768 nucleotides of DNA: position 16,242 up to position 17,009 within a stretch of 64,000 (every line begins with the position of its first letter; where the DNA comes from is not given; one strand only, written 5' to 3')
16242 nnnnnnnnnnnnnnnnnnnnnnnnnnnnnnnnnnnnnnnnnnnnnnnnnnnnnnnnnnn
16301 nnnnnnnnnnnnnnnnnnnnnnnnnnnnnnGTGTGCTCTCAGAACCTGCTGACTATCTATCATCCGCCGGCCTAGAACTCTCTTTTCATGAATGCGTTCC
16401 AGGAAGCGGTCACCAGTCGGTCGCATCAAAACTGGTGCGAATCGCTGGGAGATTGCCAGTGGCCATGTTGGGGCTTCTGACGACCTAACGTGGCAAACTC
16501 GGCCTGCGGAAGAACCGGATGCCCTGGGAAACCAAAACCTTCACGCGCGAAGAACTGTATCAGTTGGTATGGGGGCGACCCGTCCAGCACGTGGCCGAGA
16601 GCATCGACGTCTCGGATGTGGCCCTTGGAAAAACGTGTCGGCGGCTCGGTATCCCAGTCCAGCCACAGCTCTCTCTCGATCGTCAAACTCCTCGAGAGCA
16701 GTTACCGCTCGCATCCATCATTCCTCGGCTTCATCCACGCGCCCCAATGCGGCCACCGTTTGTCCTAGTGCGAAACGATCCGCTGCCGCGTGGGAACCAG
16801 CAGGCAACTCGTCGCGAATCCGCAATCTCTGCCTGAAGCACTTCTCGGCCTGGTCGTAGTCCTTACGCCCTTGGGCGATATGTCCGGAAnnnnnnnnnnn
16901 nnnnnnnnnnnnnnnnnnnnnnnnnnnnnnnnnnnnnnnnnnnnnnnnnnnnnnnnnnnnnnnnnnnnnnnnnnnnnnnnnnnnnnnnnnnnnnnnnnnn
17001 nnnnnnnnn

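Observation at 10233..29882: Three near-identical 1715-bp copies of a two-ORF IS3-like element, consistent with a recent transposition burst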

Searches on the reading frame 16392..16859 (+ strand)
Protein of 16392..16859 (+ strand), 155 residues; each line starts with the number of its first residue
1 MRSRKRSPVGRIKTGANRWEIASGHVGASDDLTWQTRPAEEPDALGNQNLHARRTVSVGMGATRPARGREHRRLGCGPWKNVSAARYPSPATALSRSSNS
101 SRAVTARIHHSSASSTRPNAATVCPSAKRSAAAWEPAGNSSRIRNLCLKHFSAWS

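Call 22: search_protein_families(library=pfam, proteins=[window:16392-16859:+], max_evalue=0.001)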
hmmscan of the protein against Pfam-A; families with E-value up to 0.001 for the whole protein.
window:16392-16859:+ (155 aa): 0 families

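Call 57: search_protein_families(library=pfam, proteins=[window:16392-16859:+], max_evalue=1)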
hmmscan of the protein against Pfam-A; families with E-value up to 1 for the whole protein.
window:16392-16859:+ (155 aa): 0 families
